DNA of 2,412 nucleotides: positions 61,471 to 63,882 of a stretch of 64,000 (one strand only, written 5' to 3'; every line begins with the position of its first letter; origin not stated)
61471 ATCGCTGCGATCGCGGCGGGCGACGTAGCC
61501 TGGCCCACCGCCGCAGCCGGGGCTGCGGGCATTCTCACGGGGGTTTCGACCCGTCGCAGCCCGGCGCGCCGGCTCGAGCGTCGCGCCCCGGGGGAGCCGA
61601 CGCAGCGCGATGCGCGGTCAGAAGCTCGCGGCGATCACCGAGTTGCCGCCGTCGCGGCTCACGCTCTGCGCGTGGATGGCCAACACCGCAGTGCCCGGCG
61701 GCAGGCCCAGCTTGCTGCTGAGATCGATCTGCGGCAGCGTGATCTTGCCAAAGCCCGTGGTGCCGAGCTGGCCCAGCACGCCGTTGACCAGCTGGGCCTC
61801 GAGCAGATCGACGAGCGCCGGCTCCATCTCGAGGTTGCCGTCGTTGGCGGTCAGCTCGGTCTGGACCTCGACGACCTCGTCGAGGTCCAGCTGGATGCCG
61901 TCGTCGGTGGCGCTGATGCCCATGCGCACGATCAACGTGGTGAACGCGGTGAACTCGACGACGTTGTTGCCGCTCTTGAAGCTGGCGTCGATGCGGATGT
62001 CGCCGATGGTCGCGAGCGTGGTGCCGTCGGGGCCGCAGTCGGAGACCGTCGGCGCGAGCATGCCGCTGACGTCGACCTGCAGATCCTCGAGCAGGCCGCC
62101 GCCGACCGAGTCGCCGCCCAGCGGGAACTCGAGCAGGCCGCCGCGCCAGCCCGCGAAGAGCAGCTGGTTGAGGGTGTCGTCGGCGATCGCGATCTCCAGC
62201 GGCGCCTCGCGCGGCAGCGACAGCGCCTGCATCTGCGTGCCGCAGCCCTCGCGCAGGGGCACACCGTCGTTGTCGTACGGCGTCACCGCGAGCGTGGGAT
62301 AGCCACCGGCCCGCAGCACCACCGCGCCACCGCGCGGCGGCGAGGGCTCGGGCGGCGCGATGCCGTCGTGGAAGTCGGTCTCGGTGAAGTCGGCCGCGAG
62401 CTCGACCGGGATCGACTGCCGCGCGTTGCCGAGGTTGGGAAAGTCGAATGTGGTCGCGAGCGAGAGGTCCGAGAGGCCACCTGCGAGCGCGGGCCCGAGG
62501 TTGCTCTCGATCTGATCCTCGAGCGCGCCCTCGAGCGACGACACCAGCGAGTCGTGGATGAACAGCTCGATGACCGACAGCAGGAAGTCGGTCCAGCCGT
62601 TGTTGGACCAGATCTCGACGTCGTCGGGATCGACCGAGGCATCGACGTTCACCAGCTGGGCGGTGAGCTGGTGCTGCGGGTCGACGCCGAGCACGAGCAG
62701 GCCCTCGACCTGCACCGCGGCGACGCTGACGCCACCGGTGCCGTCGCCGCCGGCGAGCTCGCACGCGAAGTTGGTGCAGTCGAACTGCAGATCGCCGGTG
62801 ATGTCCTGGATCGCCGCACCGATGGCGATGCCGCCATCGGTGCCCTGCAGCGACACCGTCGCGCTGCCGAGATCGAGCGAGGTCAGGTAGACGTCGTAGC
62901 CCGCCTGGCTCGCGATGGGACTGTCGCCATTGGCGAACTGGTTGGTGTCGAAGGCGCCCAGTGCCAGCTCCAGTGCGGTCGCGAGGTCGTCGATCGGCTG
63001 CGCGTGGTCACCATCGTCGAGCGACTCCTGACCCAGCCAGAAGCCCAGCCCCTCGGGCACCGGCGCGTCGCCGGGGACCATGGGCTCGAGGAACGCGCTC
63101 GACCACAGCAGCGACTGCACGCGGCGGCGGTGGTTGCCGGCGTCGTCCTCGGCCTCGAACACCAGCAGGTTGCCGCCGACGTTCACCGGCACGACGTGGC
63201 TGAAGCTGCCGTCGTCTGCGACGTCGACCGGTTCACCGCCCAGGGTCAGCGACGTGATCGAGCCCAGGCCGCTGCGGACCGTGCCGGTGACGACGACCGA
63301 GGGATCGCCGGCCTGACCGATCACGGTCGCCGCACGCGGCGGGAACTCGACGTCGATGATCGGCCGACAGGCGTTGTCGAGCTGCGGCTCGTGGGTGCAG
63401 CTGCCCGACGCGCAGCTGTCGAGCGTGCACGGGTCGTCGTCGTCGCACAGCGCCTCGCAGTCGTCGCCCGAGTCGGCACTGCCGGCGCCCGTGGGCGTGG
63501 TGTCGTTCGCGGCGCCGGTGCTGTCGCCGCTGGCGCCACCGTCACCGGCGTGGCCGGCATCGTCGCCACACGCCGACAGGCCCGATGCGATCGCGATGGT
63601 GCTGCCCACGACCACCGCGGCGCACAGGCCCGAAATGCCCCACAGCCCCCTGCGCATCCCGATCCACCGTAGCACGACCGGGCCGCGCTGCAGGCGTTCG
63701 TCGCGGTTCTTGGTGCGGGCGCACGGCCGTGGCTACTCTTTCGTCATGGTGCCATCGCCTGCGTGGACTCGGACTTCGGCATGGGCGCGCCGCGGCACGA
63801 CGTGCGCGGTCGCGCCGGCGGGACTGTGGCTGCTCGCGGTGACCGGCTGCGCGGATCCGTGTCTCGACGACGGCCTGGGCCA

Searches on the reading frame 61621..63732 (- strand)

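Call 56: search_protein_families(library=pfam, proteins=[window:61621-63732:-], max_evalue=0.0001)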
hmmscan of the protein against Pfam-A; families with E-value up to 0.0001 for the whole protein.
window:61621-63732:- (704 aa): 1 family
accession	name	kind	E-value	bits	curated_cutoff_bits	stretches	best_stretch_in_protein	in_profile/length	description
PF09136.16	Glucodextran_B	-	4.9e-07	30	27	1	145-206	18-77/83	Glucodextranase, domain B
